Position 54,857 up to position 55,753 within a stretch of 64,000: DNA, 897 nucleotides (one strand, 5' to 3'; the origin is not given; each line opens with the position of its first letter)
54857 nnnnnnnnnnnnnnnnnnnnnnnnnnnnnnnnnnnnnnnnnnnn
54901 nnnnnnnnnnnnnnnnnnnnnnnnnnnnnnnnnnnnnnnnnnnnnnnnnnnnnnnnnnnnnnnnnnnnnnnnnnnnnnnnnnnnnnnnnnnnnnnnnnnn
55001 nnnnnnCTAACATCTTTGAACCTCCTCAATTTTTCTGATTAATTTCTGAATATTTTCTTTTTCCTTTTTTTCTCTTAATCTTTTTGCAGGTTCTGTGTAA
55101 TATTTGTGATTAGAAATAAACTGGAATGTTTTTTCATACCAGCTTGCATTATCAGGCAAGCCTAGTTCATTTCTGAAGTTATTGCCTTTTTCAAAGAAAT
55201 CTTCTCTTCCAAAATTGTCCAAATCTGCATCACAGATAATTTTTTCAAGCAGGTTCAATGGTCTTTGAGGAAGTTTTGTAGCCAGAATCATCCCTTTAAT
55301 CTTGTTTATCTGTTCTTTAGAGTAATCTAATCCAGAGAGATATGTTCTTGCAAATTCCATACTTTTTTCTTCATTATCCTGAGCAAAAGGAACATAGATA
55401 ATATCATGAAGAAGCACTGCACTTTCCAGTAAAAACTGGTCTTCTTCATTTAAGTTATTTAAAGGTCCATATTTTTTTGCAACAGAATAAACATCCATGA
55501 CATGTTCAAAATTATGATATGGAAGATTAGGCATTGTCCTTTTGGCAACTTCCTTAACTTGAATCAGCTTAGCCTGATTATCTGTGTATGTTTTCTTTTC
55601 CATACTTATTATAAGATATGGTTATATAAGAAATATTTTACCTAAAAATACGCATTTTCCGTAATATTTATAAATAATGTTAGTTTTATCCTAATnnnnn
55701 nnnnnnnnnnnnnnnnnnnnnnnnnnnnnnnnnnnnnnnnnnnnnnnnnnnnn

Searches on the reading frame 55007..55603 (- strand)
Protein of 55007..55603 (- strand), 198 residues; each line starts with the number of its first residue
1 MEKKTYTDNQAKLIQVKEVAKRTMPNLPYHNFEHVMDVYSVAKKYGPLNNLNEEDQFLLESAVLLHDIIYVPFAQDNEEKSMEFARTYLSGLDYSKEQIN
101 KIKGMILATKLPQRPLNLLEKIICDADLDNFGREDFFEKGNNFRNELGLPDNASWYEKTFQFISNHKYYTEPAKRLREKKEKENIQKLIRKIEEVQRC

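Call 4: search_protein_families(library=pfam, proteins=[window:55007-55603:-], max_evalue=0.01)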
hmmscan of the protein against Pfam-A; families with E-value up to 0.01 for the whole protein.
window:55007-55603:- (198 aa): 1 family
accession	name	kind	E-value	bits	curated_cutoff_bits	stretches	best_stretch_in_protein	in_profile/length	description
PF01966.28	HD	-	1e-07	32.7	22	1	32-127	2-111/116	HD domain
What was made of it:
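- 55007..55603 (-): Locus 2: HD2, paralog of HD1 in a separate subfamily. PF01966 (call 4).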

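Call 5: search_protein_families(library=ncbifam, proteins=[window:55007-55603:-], max_evalue=0.01)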
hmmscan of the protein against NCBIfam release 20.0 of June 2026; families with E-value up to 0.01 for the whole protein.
window:55007-55603:- (198 aa): 1 family
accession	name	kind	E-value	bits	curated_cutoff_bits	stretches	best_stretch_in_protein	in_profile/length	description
NF002329.0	PRK01286.1-4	equivalog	0.0071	15.6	494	1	32-86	76-127/342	deoxyguanosinetriphosphate triphosphohydrolase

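Call 13: search_protein_families(library=padloc, proteins=[window:55007-55603:-], max_evalue=0.01)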
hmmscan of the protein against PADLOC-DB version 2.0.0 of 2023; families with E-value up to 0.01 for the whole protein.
window:55007-55603:- (198 aa): 0 families

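Call 23: find_homologous_proteins(query=window:55007-55603:-)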
Query window:55007-55603:- (198 aa): 362 proteins with E <= 0.001 among 872 candidates; the best 120 are listed.
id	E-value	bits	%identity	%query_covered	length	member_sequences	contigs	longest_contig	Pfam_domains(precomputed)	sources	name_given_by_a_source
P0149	2.5e-127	440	100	100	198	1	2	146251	PF01966.29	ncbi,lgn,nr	ncbi:MAG: HD domain-containing protein [Candidatus Nanoarchaeia archaeon]|nr:HD domain-containing pr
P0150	3.9e-59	218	56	90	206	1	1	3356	PF01966.29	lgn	-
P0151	5.6e-58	214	53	98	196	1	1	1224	PF01966.29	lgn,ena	-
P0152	1.3e-57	213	51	99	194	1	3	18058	-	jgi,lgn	-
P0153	1.4e-57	213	51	97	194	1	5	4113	PF01966.29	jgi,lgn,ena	-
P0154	5.1e-57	211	53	98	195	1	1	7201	-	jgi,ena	-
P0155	2.7e-56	208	50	99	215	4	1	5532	-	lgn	-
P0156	5.6e-56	207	52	91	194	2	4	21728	PF01966.29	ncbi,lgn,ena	ncbi:MAG: HD domain-containing protein [Nanoarchaeota archaeon]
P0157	7.7e-56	207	50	97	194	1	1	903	PF01966.29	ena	-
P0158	1.1e-55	206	48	98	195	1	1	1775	PF01966.29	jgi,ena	-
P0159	1.8e-54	202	49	94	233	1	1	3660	-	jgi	jgi:uncharacterized protein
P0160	2.8e-54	202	48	98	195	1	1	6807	-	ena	-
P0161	3.6e-53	198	48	94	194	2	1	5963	-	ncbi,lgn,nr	ncbi:MAG: phosphohydrolase [Nanoarchaeota archaeon]|nr:phosphohydrolase [Nanoarchaeota archaeon]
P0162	6.2e-53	197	52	89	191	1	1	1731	PF01966.29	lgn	-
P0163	7.5e-53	197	53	83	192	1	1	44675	PF01966.29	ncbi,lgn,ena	-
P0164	8.2e-53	197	48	99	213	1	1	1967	PF01966.29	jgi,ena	-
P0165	8.2e-53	197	49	99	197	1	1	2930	PF01966.29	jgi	jgi:predicted metal-dependent HD superfamily phosphohydrolase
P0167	1.2e-51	193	48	94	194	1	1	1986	PF01966.29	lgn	-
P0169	2.7e-51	192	50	90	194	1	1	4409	PF01966.29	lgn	-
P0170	3.9e-51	192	49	95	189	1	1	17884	PF01966.29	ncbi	ncbi:HD domain-containing protein [Thermoproteota archaeon]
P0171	3.9e-51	192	50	94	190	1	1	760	PF01966.29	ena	-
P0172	4.2e-51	192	47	100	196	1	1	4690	PF01966.29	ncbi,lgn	-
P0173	5.0e-51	191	46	98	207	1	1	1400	PF01966.29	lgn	-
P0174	9.3e-51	190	49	97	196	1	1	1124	PF01966.29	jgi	-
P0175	2.4e-50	189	50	91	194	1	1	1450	PF01966.29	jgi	-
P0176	1.4e-49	187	47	93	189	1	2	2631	PF01966.29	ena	-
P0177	2.0e-49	186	47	100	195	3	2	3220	PF01966.29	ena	-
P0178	2.3e-49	186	47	95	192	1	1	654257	PF01966.29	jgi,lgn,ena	-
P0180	1.1e-47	180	48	93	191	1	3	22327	PF01966.29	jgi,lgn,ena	jgi:predicted metal-dependent HD superfamily phosphohydrolase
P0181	1.9e-47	180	49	93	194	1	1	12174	PF01966.29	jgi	jgi:predicted metal-dependent HD superfamily phosphohydrolase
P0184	7.9e-47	178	47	92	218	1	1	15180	PF01966.29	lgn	-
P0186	1.5e-46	177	45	94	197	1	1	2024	PF01966.29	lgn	-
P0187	1.5e-46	177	47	93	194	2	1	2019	PF01966.29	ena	-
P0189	2.0e-46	176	49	85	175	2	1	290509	PF01966.29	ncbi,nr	ncbi:HD domain-containing protein [Candidatus Woesearchaeota archaeon]|nr:HD domain-containing prote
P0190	5.8e-46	175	44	94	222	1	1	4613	PF01966.29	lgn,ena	-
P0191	1.8e-45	173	45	91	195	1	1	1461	PF01966.29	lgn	-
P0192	2.3e-45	173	49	84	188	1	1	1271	PF01966.29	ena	-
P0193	2.6e-45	173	44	93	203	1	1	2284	PF01966.29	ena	-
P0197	1.0e-44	171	47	94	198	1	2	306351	PF01966.29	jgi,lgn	jgi:exopolyphosphatase/pppGpp-phosphohydrolase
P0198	2.1e-44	170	46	93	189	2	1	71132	PF01966.29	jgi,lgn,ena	-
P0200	4.0e-43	165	49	86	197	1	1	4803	PF01966.29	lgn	-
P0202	1.6e-42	164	45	91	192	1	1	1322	PF01966.29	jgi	jgi:predicted metal-dependent HD superfamily phosphohydrolase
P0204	6.2e-42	162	48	90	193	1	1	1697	PF01966.29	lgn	-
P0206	6.6e-41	158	41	92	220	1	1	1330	PF01966.29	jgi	jgi:predicted metal-dependent HD superfamily phosphohydrolase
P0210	4.8e-40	155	47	82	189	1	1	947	PF01966.29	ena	-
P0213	1.7e-39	154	40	98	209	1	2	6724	PF01966.29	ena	-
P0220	4.6e-35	139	43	90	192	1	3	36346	PF01966.29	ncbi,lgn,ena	-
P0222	1.4e-34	138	41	84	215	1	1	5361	PF21447.4,PF01966.29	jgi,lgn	jgi:exopolyphosphatase/pppGpp-phosphohydrolase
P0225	3.4e-34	136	41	83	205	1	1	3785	PF01966.29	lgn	-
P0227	1.3e-32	131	41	82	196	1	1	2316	PF01966.29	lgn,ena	-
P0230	6.6e-32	129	40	81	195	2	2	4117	PF01966.29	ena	-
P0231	4.2e-31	126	39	88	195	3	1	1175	PF01966.29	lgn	-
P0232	1.6e-28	118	36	92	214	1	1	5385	PF01966.29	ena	-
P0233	2.3e-28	117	36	92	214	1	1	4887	PF01966.29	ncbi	-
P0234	4.7e-28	116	37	97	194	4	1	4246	PF01966.29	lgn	-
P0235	5.8e-28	116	36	92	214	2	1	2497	PF01966.29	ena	-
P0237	8.9e-27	112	47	63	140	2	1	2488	PF01966.29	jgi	-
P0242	1.8e-24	105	36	87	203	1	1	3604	PF01966.29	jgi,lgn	jgi:uncharacterized protein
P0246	9.4e-22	96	34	82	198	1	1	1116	PF01966.29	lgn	-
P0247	1.4e-21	95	39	85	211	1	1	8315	PF01966.29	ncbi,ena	-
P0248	3.1e-21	94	38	85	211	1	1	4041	PF01966.29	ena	-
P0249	3.1e-20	91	38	90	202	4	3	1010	PF01966.29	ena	-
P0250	3.5e-20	91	38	85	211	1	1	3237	PF01966.29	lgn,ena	-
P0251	4.6e-20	90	35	91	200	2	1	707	PF01966.29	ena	-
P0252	5.6e-20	90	37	84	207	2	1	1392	PF01966.29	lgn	-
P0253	1.4e-19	89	37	85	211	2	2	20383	PF01966.29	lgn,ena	-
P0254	1.0e-18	86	36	85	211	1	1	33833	PF01966.29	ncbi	-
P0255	4.1e-18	84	33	83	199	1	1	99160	PF01966.29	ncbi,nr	ncbi:MAG: HD domain-containing protein [Candidatus Gracilibacteria bacterium]|nr:HD domain-containin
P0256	6.7e-18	83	39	80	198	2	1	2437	PF01966.29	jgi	-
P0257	1.7e-17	82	35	86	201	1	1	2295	PF01966.29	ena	-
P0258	2.8e-17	81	35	84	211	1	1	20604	PF01966.29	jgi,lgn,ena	-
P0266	2.1e-8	52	39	55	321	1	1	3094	PF01467.33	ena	-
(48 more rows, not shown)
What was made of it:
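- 55007..55603 (-): 362 homologs (call 23).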

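Call 25: find_encoding_contigs(protein=P0156, flank=6000, max_places=2)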
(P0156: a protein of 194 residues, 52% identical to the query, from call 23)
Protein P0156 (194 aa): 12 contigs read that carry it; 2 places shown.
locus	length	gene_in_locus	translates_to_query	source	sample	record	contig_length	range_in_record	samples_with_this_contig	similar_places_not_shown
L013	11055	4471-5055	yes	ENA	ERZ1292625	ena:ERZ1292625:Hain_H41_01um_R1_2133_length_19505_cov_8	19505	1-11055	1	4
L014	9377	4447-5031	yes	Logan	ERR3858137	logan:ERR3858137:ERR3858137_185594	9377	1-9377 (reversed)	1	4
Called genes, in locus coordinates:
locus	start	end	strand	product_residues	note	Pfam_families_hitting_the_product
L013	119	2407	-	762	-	PF02359:CDC48_N, PF02933:CDC48_2 (weak), PF13191:AAA_16 (weak), PF00004:AAA, PF17862:AAA_lid_3, PF05496:RuvB_N (weak), PF00004:AAA, PF17862:AAA_lid_3, +25 more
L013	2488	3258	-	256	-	-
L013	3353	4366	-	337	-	PF13404:HTH_AsnC-type, PF13412:HTH_24, PF13404:HTH_AsnC-type, PF13412:HTH_24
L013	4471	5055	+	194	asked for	PF01966:HD (weak)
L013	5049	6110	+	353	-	PF04055:Radical_SAM, PF13353:Fer4_12 (weak), PF13186:SPASM (weak)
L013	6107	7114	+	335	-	PF04055:Radical_SAM, PF13186:SPASM (weak)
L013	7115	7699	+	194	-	PF02223:Thymidylate_kin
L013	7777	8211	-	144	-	-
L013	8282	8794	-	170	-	-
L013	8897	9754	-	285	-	PF02498:Bro-N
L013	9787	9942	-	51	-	-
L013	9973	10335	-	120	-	-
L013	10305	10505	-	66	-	-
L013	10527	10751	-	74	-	-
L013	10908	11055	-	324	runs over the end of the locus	PF01916:DS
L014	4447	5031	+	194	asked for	PF01966:HD (weak)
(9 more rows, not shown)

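Call 26: find_encoding_contigs(protein=P0163, flank=6000, max_places=1)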
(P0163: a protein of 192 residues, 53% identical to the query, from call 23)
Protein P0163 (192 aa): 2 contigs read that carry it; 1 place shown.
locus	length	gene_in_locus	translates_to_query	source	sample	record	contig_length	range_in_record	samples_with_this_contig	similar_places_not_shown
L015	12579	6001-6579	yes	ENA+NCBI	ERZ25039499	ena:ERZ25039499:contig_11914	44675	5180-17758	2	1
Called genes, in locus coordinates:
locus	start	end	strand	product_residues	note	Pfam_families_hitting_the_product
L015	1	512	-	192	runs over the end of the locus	PF00416:Ribosomal_S13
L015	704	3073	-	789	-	-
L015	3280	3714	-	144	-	-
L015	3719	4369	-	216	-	-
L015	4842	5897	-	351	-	PF13404:HTH_AsnC-type, PF13412:HTH_24, PF01037:AsnC_trans_reg (faint)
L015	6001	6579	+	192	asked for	PF01966:HD (weak)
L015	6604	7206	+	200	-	-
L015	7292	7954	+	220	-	PF02592:Vut_1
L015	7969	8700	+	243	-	PF00398:RrnaAD, PF01728:FtsJ (weak)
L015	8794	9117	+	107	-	-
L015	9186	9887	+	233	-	-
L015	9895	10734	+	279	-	-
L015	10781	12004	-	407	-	PF00266:Aminotran_5, PF00155:Aminotran_1_2 (weak)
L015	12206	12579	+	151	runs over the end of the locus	-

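Call 27: find_encoding_contigs(protein=P0178, flank=6000, max_places=1)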
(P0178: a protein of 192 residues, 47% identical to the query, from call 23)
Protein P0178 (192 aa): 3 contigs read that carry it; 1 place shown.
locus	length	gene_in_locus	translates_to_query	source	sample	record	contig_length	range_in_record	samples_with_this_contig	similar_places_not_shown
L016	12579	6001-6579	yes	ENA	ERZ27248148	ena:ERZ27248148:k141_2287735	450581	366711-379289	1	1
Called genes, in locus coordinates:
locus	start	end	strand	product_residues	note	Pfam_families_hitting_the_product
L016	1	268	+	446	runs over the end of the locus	PF02112:PDEase_II (weak), PF00753:Lactamase_B, PF12706:Lactamase_B_2, PF22505:RNase_J_b_CASP, PF07521:RMMBL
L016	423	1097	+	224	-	PF13489:Methyltransf_23, PF13847:Methyltransf_31, PF08241:Methyltransf_11, PF08242:Methyltransf_12, PF13649:Methyltransf_25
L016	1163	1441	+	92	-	-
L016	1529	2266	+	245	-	PF00705:PCNA_N, PF02144:Rad1 (faint), PF02747:PCNA_C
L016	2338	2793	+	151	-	-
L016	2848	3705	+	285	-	PF01520:Amidase_3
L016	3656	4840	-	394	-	PF13200:DUF4015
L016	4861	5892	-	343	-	PF01047:MarR (faint), PF12840:HTH_20 (faint), PF13404:HTH_AsnC-type, PF13412:HTH_24, PF01037:AsnC_trans_reg (faint), PF13404:HTH_AsnC-type (weak), PF13412:HTH_24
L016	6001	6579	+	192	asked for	PF01966:HD (faint)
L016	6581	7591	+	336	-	PF04055:Radical_SAM, PF13353:Fer4_12 (weak), PF13186:SPASM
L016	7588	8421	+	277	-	-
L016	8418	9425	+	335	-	PF04055:Radical_SAM, PF13186:SPASM (faint)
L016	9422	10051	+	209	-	PF02223:Thymidylate_kin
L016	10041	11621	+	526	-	PF07690:MFS_1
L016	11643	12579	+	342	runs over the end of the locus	PF01728:FtsJ (faint), PF05175:MTS (weak), PF06325:PrmA (faint), PF08241:Methyltransf_11 (weak), PF09445:Methyltransf_15, PF13649:Methyltransf_25, PF13847:Methyltransf_31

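Call 30: find_related_loci(query=window:55007-55603:-, collection=metagenome_contigs, flank=8000)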
Query window:55007-55603:- (198 aa) in metagenome_contigs; peptide patterns used: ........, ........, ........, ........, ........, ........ (x = any residue, [..] = any of these).
600 stretches matched a pattern (row limit reached: there are more); 251 encode a relative of the query (tblastn E <= 1e-3); the best 80 are kept; 80 distinct loci.
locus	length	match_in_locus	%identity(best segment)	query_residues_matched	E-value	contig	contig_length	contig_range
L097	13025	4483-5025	52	8-188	3e-62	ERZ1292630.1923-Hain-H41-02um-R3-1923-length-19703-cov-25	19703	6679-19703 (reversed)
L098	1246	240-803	52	4-190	4e-62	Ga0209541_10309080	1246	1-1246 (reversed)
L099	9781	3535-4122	46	3-196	2e-52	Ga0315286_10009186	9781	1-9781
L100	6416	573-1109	45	15-190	4e-45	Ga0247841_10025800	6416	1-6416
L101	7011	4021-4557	43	10-188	2e-43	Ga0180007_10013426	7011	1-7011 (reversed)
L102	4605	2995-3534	41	21-195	1e-40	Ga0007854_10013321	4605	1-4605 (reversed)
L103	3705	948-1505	40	10-192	1e-40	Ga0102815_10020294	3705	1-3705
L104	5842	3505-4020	44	18-185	4e-40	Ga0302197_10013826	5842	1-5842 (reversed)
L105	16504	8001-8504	42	9-176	1e-37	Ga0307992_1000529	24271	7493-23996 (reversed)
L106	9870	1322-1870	39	16-194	4e-37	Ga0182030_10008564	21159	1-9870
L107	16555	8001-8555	38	6-188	3e-37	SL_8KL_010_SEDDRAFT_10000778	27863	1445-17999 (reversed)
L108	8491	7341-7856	38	27-194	1e-36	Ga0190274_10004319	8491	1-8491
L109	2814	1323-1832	40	26-192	8e-37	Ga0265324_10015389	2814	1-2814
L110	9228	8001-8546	38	11-188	3e-36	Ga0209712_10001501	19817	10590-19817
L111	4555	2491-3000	41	24-188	2e-36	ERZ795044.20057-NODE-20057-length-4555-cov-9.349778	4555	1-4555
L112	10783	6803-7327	40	26-193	5e-36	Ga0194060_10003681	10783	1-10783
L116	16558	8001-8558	37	16-193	2e-35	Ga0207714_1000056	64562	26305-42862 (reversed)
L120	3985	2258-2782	42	26-196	3e-35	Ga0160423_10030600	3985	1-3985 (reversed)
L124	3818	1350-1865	39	21-188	1e-34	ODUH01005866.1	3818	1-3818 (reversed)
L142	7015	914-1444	36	25-197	2e-33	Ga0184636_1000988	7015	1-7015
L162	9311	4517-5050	37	21-193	2e-32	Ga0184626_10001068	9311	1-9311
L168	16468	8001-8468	43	26-177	7e-32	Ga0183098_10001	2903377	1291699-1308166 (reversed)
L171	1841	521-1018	36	28-188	1e-31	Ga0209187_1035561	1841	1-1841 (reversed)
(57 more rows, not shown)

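Call 33: search_protein_families(library=ncbifam, proteins=[P0266], max_evalue=0.00001)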
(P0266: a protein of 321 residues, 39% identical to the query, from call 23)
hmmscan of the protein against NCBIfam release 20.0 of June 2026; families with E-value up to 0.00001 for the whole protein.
P0266 (321 aa): 2 families
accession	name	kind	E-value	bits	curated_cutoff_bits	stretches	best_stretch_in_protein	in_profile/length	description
TIGR01510.1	coaD_prev_kdtB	equivalog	5.4e-27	94.7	103.3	1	188-319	2-142/155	pantetheine-phosphate adenylyltransferase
TIGR00125.1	cyt_tran_rel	domain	3.4e-12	46.4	27.7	1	187-225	1-39/65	adenylyltransferase/cytidyltransferase family protein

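Call 56: search_protein_families(library=pfam, proteins=[L016:7588-8421:+, L015:6604-7206:+, L015:7292-7954:+], max_evalue=0.001)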
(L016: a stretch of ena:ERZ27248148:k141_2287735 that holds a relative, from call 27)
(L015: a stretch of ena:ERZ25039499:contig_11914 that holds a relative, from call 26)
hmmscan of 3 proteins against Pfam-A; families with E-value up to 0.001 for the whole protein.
L016:7588-8421:+ (277 aa): 0 families

L015:6604-7206:+ (200 aa): 0 families

L015:7292-7954:+ (220 aa): 1 family
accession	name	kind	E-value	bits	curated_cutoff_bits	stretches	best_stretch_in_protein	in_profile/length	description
PF02592.20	Vut_1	-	3.8e-33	115.4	27.2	1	48-210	3-152/152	Putative vitamin uptake transporter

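Call 70: search_protein_families(library=pfam, proteins=[L107:7188-8585:+, L112:5222-7348:+, L116:4896-8576:+, L120:2-2788:+, L124:444-1916:+, L142:857-2302:+, L162:2414-5056:+, L168:7095-8531:+, L171:401-1690:+], max_evalue=0.0001)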
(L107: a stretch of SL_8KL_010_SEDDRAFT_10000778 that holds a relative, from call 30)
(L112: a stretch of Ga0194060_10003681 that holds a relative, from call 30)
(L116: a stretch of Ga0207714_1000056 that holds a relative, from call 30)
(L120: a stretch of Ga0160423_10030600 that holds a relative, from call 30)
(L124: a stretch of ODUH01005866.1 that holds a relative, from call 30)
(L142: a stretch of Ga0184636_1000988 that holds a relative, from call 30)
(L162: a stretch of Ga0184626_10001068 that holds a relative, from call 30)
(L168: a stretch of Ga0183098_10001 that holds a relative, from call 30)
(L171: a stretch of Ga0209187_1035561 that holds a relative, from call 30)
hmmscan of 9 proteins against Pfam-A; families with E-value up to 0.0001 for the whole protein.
L107:7188-8585:+ (465 aa): 2 families
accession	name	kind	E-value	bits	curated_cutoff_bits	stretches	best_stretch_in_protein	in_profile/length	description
PF00211.25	Guanylate_cyc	-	4.3e-28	98.6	21.9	1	66-244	5-182/183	Adenylate and Guanylate cyclase catalytic domain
PF01966.28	HD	-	2.4e-08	34.7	22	1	297-391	3-111/116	HD domain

L112:5222-7348:+ (708 aa): 5 families
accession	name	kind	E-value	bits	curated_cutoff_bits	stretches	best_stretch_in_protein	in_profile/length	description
PF00211.25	Guanylate_cyc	-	4.8e-34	118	21.9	1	322-498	6-176/183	Adenylate and Guanylate cyclase catalytic domain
PF00989.32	PAS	-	2.6e-07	31.1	22.6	1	181-286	4-112/113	PAS fold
PF13426.13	PAS_9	-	4.2e-07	30.6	27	1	190-288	3-102/103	PAS domain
PF01966.28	HD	-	4e-05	24.3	22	1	539-633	3-111/116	HD domain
PF13492.12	GAF_3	-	4.3e-05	24.4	27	1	33-163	4-126/129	GAF domain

L116:4896-8576:+ (1226 aa): 4 families
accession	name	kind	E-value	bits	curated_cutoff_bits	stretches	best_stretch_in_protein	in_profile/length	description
PF00211.25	Guanylate_cyc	-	3.5e-53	180.4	21.9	1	829-1005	6-182/183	Adenylate and Guanylate cyclase catalytic domain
PF01966.28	HD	-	4e-11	43.6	22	1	1056-1151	2-111/116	HD domain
PF07495.19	Y_Y_Y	-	1.9e-10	40.9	26.6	1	682-742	1-60/65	Y_Y_Y domain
PF07494.17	Reg_prop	-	2.1e-07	30.8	20.4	0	455-474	4-23/24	Two component regulator propeller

L120:2-2788:+ (928 aa): 3 families
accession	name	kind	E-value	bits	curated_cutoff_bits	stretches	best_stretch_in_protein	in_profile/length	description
PF00211.25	Guanylate_cyc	-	3e-44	151.2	21.9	1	521-703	3-182/183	Adenylate and Guanylate cyclase catalytic domain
PF07494.17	Reg_prop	-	1.3e-09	37.5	20.4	0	227-249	1-23/24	Two component regulator propeller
PF07495.19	Y_Y_Y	-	3.2e-09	37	26.6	1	364-425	3-64/65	Y_Y_Y domain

L124:444-1916:+ (490 aa): 2 families
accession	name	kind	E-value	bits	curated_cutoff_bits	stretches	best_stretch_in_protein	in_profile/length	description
PF00211.25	Guanylate_cyc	-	1.4e-47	162.1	21.9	1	81-262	3-182/183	Adenylate and Guanylate cyclase catalytic domain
PF01966.28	HD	-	3.7e-08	34.1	22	1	316-409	4-111/116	HD domain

L142:857-2302:+ (481 aa): 3 families
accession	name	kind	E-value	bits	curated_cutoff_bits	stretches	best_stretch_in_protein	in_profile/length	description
PF02588.21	YitT_membrane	-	1.3e-56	191.7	24.3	1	204-406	1-204/205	Uncharacterised 5xTM membrane BCR, YitT family COG1284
PF10035.14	DUF2179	-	6.8e-10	39.1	22.8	1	414-472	3-55/55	Uncharacterized protein conserved in bacteria (DUF2179)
PF01966.28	HD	-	3.9e-06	27.6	22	1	27-122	2-111/116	HD domain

L162:2414-5056:+ (880 aa): 11 families
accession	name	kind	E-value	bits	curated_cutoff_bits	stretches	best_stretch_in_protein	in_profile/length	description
PF00515.34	TPR_1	-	6.9e-13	48.3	27.8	0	398-415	17-34/34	Tetratricopeptide repeat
PF14559.12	TPR_19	-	6.4e-12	46.1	25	0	542-590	5-53/68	Tetratricopeptide repeat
PF13181.12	TPR_8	-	2.6e-11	43.2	25.7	0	563-590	2-29/34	Tetratricopeptide repeat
PF13414.12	TPR_11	-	7e-10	38.9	26.8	0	538-576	4-42/42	TPR repeat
PF13428.12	TPR_14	-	9.9e-10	38.6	23.5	0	564-591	3-30/44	Tetratricopeptide repeat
PF07719.23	TPR_2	-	3.5e-09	36.5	27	0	530-558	3-31/34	Tetratricopeptide repeat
PF01966.28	HD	-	7.1e-09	36.4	22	1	714-809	2-111/116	HD domain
PF13431.12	TPR_17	-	7.9e-09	35.5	24.4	0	404-428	1-25/34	Tetratricopeptide repeat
PF13424.12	TPR_12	-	5.7e-07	30.1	30.1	0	528-558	45-75/77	Tetratricopeptide repeat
PF23914.1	TPR_CcmH_CycH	-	3.2e-05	24.3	42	0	568-640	56-130/158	Cytochrome c-type biogenesis protein H TPR domain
PF13374.12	TPR_10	-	4.5e-05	23.8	27.5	0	535-557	9-31/42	Tetratricopeptide repeat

L168:7095-8531:+ (478 aa): 2 families
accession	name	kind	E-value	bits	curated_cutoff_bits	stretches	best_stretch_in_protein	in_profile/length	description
PF00211.25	Guanylate_cyc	-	9.6e-54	182.2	21.9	1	78-257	3-182/183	Adenylate and Guanylate cyclase catalytic domain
PF01966.28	HD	-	5.7e-09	36.7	22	1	309-404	2-111/116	HD domain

L171:401-1690:+ (429 aa): 2 families
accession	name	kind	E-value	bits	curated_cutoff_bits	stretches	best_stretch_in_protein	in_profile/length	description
PF18967.5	PycTM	-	6.7e-34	117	27.2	1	306-415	3-107/107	Pycsar effector protein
PF01966.28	HD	-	1.7e-08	35.2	22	1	45-140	2-111/116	HD domain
